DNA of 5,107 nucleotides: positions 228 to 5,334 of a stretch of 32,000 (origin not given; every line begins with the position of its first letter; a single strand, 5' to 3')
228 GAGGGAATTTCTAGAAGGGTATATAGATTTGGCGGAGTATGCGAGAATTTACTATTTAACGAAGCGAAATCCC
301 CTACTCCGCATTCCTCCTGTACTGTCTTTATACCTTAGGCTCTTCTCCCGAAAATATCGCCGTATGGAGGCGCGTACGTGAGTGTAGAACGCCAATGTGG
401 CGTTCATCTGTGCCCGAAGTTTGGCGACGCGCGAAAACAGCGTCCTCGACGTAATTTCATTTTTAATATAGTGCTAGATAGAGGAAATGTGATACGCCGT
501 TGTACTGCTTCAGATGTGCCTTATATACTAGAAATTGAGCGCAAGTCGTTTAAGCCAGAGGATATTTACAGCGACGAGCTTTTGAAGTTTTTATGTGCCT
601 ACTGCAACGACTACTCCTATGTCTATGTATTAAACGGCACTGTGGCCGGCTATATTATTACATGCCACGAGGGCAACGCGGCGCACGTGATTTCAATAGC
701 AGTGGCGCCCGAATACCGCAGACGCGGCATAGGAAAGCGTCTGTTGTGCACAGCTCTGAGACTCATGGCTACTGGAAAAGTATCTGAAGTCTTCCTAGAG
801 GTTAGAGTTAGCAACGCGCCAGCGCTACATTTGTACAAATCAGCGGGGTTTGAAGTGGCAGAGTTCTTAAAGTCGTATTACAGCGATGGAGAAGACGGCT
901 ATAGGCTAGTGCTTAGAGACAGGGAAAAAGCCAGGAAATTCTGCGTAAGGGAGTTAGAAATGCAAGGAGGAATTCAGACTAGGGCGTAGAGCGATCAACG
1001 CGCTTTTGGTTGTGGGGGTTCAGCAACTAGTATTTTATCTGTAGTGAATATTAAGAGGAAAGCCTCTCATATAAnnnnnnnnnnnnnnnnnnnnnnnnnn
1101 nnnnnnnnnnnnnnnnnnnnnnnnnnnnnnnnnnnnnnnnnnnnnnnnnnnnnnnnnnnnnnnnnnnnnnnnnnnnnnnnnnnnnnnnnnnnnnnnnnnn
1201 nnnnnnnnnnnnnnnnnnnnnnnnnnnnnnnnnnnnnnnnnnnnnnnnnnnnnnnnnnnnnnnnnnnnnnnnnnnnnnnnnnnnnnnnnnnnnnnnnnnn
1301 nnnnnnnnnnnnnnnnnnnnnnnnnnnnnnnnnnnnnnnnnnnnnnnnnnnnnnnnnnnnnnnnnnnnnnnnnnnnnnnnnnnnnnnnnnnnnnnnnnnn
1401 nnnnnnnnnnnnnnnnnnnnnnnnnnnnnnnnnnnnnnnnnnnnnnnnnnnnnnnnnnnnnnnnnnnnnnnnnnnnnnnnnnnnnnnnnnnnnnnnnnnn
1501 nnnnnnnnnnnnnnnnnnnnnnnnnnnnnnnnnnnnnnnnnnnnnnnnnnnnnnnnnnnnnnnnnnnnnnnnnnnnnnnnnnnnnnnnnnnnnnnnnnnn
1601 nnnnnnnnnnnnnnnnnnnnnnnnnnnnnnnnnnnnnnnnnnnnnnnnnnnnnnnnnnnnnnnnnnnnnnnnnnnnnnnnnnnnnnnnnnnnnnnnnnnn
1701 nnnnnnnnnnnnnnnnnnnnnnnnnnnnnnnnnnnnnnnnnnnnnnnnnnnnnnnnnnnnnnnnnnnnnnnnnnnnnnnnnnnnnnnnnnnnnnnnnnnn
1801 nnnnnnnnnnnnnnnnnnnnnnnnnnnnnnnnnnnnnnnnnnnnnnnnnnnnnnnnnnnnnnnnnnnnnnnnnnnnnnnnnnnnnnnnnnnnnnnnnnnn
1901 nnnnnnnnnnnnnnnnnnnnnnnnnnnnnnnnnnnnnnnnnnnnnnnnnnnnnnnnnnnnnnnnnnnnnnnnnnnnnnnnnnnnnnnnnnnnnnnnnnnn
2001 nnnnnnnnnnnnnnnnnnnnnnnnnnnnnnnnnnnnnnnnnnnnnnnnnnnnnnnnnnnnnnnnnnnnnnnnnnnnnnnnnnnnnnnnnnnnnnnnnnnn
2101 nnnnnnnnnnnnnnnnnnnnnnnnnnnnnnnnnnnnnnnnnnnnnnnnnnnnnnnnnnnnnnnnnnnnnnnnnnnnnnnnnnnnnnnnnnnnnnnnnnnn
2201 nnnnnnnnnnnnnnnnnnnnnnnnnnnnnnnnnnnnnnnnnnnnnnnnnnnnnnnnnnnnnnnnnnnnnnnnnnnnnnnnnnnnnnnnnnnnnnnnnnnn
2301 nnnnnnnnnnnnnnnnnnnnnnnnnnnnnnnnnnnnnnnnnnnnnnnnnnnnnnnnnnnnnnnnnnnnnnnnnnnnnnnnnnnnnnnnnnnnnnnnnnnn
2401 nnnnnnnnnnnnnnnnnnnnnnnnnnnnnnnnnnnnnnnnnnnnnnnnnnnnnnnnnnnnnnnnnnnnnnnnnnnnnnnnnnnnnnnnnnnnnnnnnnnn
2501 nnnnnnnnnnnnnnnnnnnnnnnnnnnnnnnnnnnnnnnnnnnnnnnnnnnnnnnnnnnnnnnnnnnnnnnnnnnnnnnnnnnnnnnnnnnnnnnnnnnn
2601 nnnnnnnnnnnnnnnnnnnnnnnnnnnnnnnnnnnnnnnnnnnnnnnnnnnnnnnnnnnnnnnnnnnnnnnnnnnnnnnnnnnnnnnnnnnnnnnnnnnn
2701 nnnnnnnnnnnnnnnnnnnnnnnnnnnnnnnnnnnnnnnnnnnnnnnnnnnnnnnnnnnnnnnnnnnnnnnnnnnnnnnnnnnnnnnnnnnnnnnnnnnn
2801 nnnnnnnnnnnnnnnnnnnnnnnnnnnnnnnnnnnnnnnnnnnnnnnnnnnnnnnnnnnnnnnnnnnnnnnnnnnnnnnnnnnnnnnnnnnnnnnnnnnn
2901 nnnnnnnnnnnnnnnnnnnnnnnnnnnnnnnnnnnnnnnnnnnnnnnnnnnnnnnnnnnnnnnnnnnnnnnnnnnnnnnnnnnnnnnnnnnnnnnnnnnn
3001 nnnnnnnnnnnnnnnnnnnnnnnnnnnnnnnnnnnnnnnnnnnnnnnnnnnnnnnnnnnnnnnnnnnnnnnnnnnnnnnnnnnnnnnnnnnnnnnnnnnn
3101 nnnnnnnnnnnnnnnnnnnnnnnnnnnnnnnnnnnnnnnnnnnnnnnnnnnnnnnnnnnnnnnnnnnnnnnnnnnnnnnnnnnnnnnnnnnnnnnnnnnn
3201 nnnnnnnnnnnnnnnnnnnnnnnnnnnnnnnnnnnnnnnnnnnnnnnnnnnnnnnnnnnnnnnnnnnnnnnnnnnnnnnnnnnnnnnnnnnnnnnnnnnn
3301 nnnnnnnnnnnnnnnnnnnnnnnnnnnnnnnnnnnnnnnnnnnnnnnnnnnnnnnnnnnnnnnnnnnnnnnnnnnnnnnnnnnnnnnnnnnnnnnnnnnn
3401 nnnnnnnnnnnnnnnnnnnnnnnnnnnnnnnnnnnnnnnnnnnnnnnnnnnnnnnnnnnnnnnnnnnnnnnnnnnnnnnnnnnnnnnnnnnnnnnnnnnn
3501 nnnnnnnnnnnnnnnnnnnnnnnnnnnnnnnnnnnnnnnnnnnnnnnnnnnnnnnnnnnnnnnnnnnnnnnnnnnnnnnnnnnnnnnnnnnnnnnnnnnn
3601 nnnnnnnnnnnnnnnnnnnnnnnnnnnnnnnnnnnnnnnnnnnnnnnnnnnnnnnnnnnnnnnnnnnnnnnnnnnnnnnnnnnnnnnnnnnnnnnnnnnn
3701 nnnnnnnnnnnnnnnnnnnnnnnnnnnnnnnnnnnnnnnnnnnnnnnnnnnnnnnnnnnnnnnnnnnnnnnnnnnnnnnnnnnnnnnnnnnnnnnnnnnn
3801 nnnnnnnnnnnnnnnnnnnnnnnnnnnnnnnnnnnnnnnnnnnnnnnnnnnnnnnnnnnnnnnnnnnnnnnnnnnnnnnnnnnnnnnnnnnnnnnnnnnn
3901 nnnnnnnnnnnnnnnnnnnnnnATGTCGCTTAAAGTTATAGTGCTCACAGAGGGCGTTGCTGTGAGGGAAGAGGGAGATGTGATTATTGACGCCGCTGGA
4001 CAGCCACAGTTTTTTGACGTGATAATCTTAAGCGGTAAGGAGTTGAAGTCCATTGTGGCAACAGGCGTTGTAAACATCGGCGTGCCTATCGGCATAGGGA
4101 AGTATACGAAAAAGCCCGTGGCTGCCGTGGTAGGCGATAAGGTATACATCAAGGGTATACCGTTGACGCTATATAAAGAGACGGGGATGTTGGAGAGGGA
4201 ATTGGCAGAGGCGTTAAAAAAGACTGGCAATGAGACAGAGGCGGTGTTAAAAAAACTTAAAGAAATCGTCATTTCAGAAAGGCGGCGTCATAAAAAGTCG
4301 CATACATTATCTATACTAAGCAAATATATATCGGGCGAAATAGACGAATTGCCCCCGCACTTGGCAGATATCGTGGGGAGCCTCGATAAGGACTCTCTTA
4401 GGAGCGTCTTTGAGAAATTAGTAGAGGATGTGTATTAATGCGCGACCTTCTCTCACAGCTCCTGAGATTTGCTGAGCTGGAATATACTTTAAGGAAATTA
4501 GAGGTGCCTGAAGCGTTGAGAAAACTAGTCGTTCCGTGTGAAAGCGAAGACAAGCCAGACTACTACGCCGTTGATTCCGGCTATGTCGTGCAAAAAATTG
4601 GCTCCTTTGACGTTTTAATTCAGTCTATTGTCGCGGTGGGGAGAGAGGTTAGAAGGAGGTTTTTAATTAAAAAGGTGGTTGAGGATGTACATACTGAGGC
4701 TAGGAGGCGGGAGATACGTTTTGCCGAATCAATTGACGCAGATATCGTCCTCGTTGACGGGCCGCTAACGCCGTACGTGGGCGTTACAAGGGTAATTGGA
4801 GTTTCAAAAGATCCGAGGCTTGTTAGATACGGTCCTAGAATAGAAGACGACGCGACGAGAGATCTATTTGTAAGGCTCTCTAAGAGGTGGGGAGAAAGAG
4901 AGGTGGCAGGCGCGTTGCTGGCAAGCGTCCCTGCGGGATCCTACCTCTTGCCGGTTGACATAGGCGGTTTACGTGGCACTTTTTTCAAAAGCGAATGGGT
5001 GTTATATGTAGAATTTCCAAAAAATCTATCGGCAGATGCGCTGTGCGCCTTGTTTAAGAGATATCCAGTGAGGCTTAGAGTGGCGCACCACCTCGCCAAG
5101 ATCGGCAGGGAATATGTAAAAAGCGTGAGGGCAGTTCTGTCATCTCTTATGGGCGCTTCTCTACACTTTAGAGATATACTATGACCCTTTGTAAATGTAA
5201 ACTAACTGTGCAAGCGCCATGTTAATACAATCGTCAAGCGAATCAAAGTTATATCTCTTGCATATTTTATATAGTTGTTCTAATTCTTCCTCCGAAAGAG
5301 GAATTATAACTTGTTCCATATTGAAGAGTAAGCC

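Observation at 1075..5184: Uncharacterised coupled operon: giant coiled-coil P-loop NTPase + 171-aa protein + NurA-like nuclease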

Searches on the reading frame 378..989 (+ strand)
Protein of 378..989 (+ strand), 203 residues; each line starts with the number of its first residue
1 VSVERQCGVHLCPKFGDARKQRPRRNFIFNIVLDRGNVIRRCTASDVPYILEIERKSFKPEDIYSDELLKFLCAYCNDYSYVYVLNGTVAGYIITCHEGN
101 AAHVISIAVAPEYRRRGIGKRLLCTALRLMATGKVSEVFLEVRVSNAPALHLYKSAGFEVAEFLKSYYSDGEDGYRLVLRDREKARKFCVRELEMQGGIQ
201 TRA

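Call 3: search_protein_families(library=pfam, proteins=[window:378-989:+], max_evalue=1)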
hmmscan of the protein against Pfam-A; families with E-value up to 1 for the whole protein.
window:378-989:+ (203 aa): 12 families
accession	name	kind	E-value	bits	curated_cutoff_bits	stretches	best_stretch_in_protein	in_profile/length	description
PF00583.31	Acetyltransf_1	-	1.3e-19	71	20.7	1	50-158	4-116/116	Acetyltransferase (GNAT) family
PF13508.13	Acetyltransf_7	-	1.4e-14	54.7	27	1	81-160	6-84/84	Acetyltransferase (GNAT) domain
PF13673.13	Acetyltransf_10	-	2.9e-10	40.7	23.6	1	74-161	27-110/128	Acetyltransferase (GNAT) domain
PF08445.16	FR47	-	2.7e-07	30.9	22.1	1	103-161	23-80/86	FR47-like protein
PF13527.13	Acetyltransf_9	-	3.5e-07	30.7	25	1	39-160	2-126/127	Acetyltransferase (GNAT) domain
PF13302.13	Acetyltransf_3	-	0.00045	21.4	25.4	1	70-159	39-138/138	Acetyltransferase (GNAT) domain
PF13420.13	Acetyltransf_4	-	0.00048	20.6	24.3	1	54-171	16-147/155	Acetyltransferase (GNAT) domain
PF13523.12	Acetyltransf_8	-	0.0013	18.8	27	1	108-161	85-140/145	Acetyltransferase (GNAT) domain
PF13480.13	Acetyltransf_6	-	0.002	18.7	22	1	80-137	74-131/143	Acetyltransferase (GNAT) domain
PF17013.11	Acetyltransf_15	-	0.0077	16.1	35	1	97-135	68-107/210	Putative acetyl-transferase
PF13880.12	Acetyltransf_13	-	0.082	13.2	22.8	1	107-133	10-36/69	ESCO1/2 acetyl-transferase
PF14542.12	Acetyltransf_CG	-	0.15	12.6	30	1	99-128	22-51/80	GCN5-related N-acetyl-transferase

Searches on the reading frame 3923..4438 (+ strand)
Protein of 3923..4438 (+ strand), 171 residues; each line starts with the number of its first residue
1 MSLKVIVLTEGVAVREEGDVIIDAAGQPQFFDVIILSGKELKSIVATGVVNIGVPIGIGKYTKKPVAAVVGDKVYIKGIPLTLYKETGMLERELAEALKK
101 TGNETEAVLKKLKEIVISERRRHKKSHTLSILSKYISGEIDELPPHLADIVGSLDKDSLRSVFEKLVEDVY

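Call 3: search_protein_families(library=pfam, proteins=[window:3923-4438:+], max_evalue=1)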
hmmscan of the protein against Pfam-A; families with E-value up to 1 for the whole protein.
window:3923-4438:+ (171 aa): 3 families
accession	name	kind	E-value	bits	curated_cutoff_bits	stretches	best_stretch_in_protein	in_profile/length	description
PF14566.11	PTPlike_phytase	-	0.012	16.1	27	1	74-127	9-61/158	Inositol hexakisphosphate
PF12244.13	DUF3606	-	0.031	14.5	24.3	1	85-113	26-54/54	Protein of unknown function (DUF3606)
PF17192.9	MukF_M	-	0.19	12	25.2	1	83-125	87-129/161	MukF middle domain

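Call 4: search_protein_families(library=ncbifam, proteins=[window:3923-4438:+], max_evalue=1)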
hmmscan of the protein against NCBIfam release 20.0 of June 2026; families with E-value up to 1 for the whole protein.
window:3923-4438:+ (171 aa): 0 families

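Call 5: search_protein_families(library=padloc, proteins=[window:3923-4438:+], max_evalue=1)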
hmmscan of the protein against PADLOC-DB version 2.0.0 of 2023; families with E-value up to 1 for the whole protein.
window:3923-4438:+ (171 aa): 0 families

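Call 13: find_homologous_proteins(query=window:3923-4435:+)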
Query window:3923-4435:+ (171 aa): 18 proteins with E <= 0.001 among 384 candidates.
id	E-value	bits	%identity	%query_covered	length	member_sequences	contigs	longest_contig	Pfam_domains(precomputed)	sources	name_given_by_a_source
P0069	6.3e-99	346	99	100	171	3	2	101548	-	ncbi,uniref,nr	ncbi:hypothetical protein [Pyrobaculum aerophilum]|uniref:Uncharacterized protein n=1 Tax=Pyrobaculu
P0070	4.9e-75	269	70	100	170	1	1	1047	-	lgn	-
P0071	1.5e-72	261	69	100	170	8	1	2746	-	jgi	jgi:hypothetical protein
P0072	1.0e-66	242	64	100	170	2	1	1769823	-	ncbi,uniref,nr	ncbi:hypothetical protein [Pyrobaculum neutrophilum]|uniref:Uncharacterized protein n=1 Tax=Pyrobacu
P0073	2.1e-64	234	63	100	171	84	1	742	-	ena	-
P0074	1.2e-63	232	65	100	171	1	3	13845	-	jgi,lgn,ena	-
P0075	2.3e-63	231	64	100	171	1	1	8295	-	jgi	-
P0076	2.5e-63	231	64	100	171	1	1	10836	-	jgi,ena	-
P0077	5.0e-63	230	64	100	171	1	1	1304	-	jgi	-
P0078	6.2e-63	229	61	100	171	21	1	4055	-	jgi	-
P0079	8.6e-63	229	63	100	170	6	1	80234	-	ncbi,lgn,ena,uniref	ncbi:hypothetical protein [Pyrobaculum sp.]|uniref:hypothetical protein n=1 Tax=Pyrobaculum sp. TaxI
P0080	4.0e-62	227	61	100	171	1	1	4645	-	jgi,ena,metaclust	metaclust:\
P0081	3.7e-61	224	60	100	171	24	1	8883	-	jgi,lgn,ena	jgi:hypothetical protein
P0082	3.7e-59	217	58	100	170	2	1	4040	-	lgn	-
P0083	3.1e-57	211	57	100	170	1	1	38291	-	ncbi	ncbi:MAG: hypothetical protein ABWK05_03725 [Pyrobaculum sp.]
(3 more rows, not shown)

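Call 33: predict_structure(alignment_id=A2)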
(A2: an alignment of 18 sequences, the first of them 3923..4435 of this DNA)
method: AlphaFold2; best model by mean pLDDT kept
length: 171 residues; sequences in the alignment: 18
mean_pLDDT: 62.0   pTM: 0.41
mean pLDDT of the five models: 62.0, 56.6, 56.5, 55.1, 55.1
residues with pLDDT >= 90: 8; 70-90: 58; 50-70: 26; < 50: 79
segments of 3 or more residues with pLDDT < 50: 1-45, 49-63, 78-85, 96-101
pLDDT, mean of each block of 10 residues (from residue 1): 40 43 45 40 47 45 51 53 49 48 74 88 86 91 86 82 86 66
secondary structure, 60 per line:
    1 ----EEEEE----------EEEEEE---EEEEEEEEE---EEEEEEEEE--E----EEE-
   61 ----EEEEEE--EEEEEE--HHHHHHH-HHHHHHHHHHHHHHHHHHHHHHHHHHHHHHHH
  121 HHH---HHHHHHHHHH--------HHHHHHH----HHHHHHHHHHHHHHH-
elements in order: E5-9 E20-25 E29-37 E41-49 E57-59 E65-70 E73-78 H81-87 H89-123 H127-136 H145-151 H156-170

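Call 50: fold_search(model_id=the predicted structure, library=pdb)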
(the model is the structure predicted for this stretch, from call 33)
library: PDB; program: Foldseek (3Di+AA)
matches with E <= 10: 212; with E <= 0.001: 0
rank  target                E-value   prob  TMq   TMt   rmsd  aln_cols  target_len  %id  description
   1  1eh1                  2.9e-01  0.06  0.13  0.13  13.4       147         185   12  RIBOSOME RECYCLING FACTOR FROM THERMUS THERMOPHILUS (released 2000-11-15)
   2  1ge9_MODEL_1_A        3.8e-01  0.15  0.24  0.23  11.5       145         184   16  SOLUTION STRUCTURE OF THE RIBOSOME RECYCLING FACTOR (released 2001-05-16)
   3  9a2i_MODEL_1_A        4.6e-01  0.06  0.15  0.05  15.0       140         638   16  Model of E. coli DnaK by in-cell photo-crosslinking MS and deep learning (released 2023-02-24)
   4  9a7y_A                4.9e-01  0.08  0.14  0.07  13.9       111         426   13  Integrative model of YMFF-YMFH by crosslinking MS and deep learning (released 2024-09-18)
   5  9dvi_B                5.2e-01  0.11  0.20  0.16  13.9       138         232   11  Hetero-hexameric Hsp70-Hsp40-DafA complex (released 2025-10-22)
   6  4gfq                  5.6e-01  0.04  0.15  0.14  14.4       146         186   18  2.65 Angstrom Resolution Crystal Structure of Ribosome Recycling Factor (frr) from Bacillus anthracis (released 2012-08-15)
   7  6v4u_B                7.6e-01  0.06  0.16  0.10  14.2       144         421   12  Cryo-EM structure of SMCR8-C9orf72-WDR41 complex (released 2020-09-02)
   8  6nu2_z                8.1e-01  0.07  0.22  0.20  12.5       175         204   11  Structural insights into unique features of the human mitochondrial ribosome recycling (released 2019-04-17)
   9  2bgc_B                8.7e-01  0.07  0.18  0.14  13.4       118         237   14  PrfA-G145S, a constitutive active mutant of the Transcriptional Regulator In L.monocytogenes (released 2005-04-14)
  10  7pau_7                1.1e+00  0.08  0.23  0.22  11.9       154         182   10  free 50S in complex with ribosome recycling factor in untreated Mycoplasma pneumoniae cells (released 2022-05-25)
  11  4r5k_B                1.1e+00  0.03  0.13  0.10  15.7       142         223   15  Crystal structure of the DnaK C-terminus (Dnak-SBD-B) (released 2014-09-10)
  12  3cwb_N                1.2e+00  0.06  0.17  0.08  14.1       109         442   14  Chicken Cytochrome BC1 Complex inhibited by an iodinated analogue of the polyketide Crocacin-D (released 2008-08-12)
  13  6qw2_B                1.2e+00  0.03  0.15  0.13  15.2       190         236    9  The Transcriptional Regulator PrfA-A218G mutant from Listeria Monocytogenes (released 2020-04-01)
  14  4ejy_A                1.2e+00  0.02  0.14  0.10  18.5       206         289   13  Structure of MBOgg1 in complex with high affinity DNA ligand (released 2013-03-20)
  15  4i5s_B                1.3e+00  0.07  0.18  0.10  15.1       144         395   10  Structure and function of sensor histidine kinase (released 2013-03-27)
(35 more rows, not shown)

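Call 59: search_protein_families(library=phrogs, proteins=[window:3923-4435:+], max_evalue=0.1)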
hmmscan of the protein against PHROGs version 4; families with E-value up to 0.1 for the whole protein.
window:3923-4435:+ (171 aa): 1 family
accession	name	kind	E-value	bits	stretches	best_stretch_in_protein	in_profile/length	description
phrog_9498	-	unknown function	0.015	16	1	13-43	46-76/113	-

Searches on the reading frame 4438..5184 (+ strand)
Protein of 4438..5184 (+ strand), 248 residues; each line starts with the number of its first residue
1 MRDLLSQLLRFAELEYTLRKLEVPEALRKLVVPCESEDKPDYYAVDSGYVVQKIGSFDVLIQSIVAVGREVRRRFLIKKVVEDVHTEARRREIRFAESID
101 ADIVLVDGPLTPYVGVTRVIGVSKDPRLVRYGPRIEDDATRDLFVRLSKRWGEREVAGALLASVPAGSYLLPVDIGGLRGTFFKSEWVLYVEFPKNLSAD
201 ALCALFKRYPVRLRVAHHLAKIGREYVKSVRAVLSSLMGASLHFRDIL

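Call 3: search_protein_families(library=pfam, proteins=[window:4438-5184:+], max_evalue=1)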
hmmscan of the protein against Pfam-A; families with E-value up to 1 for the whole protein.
window:4438-5184:+ (248 aa): 1 family
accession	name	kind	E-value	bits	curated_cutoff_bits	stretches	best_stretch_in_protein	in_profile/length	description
PF09376.16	NurA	-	5.4e-20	72.4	21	1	41-222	2-254/254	NurA domain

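Call 4: search_protein_families(library=ncbifam, proteins=[window:4438-5184:+], max_evalue=1)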
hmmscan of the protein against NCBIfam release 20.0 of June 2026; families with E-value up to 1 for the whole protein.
window:4438-5184:+ (248 aa): 0 families

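Call 5: search_protein_families(library=padloc, proteins=[window:4438-5184:+], max_evalue=1)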
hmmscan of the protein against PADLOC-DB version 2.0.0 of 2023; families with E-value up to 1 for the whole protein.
window:4438-5184:+ (248 aa): 0 families

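Call 12: find_homologous_proteins(query=window:4438-5181:+)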
Query window:4438-5181:+ (248 aa): 24 proteins with E <= 0.001 among 2565 candidates.
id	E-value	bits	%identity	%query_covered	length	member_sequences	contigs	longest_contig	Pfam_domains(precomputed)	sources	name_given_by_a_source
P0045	2.4e-155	533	99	100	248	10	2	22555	PF09376.17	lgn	-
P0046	1.6e-98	347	62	100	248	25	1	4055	PF09376.17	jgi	-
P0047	1.1e-97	344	60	100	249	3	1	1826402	PF09376.17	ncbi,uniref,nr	ncbi:conserved hypothetical protein [Pyrobaculum islandicum DSM 4184]|uniref:NurA domain-containing 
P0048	9.7e-97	341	63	100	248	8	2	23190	PF09376.17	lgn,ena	-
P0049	1.1e-95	338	63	100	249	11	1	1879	PF09376.17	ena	-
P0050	2.4e-95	337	63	100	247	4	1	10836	PF09376.17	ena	-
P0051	3.0e-95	336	61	100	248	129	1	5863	PF09376.17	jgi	jgi:hypothetical protein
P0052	7.3e-95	335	59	100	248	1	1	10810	PF09376.17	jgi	jgi:NurA domain.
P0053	7.3e-95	335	61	100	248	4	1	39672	PF09376.17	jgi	-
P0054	2.4e-94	333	60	100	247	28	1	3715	PF09376.17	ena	-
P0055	2.9e-90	320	59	98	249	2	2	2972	PF09376.17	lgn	-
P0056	2.4e-87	310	58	96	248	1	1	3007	PF09376.17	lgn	-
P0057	3.2e-87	310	57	100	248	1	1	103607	PF09376.17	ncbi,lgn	ncbi:MAG: DNA double-strand break repair nuclease NurA [Pyrobaculum sp.]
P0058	6.7e-87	309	59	99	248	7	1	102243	PF09376.17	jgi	jgi:hypothetical protein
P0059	1.5e-84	301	58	100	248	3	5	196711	PF09376.17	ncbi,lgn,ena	ncbi:MAG: DNA double-strand break repair nuclease NurA [Pyrobaculum sp.]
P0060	1.0e-81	292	57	93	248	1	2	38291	PF09376.17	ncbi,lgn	ncbi:MAG: DNA double-strand break repair nuclease NurA [Pyrobaculum sp.]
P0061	7.3e-80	286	53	99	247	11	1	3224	PF09376.17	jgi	-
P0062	4.7e-76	273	54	93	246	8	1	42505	PF09376.17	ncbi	ncbi:MAG: DNA double-strand break repair nuclease NurA [Pyrobaculum sp.]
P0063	7.6e-76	273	52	100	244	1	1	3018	PF09376.17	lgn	-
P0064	2.0e-74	268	53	94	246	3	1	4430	PF09376.17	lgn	-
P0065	4.3e-70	254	54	96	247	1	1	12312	PF09376.17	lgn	-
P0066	5.5e-68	247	52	89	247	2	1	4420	PF09376.17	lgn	-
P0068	5.0e-36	142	41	88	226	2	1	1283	PF09376.17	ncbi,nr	ncbi:MAG: DNA double-strand break repair nuclease NurA, partial [Thermoproteus sp.]|nr:DNA double-st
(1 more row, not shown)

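Call 29: search_solved_structures(query=window:4438-5181:+, max_evalue=10, show_alignments=2)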
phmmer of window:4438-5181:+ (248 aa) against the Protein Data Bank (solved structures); distinct sequences matched with E-value up to 10: 0.

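Call 32: search_solved_structures(query=A3, max_evalue=10, show_alignments=2)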
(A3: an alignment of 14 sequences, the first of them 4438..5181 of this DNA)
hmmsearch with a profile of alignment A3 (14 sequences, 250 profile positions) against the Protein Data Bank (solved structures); distinct sequences matched with E-value up to 10: 2.
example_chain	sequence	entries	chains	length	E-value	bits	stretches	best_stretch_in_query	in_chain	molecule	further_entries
2ygk_A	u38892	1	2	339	0.00026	23.7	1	5-118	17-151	NURA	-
6e0t_X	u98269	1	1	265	2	11.1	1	161-206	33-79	Prolyl 3,4-dihydroxylase ofd1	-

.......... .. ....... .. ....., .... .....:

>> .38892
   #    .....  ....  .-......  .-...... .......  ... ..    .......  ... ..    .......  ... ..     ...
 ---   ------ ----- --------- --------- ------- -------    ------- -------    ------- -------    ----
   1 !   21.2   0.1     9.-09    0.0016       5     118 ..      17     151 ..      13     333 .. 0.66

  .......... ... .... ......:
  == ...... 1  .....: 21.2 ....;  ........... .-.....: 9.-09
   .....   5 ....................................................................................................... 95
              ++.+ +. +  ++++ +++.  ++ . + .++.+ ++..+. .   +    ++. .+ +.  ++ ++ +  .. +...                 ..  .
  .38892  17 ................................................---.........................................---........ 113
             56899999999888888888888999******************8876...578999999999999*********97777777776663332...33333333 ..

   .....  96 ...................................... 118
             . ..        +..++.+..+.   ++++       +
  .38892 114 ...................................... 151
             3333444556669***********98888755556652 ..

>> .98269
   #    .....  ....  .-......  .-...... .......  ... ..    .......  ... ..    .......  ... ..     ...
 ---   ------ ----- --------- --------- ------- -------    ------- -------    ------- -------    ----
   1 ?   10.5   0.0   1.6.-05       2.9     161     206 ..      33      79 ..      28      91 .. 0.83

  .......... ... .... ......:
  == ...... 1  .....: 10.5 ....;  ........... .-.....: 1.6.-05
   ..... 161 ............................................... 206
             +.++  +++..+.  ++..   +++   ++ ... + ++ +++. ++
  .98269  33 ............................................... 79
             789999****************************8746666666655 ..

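Call 59: search_protein_families(library=phrogs, proteins=[window:4438-5181:+], max_evalue=0.1)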
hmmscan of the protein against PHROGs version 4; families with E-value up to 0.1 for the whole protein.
window:4438-5181:+ (248 aa): 0 families
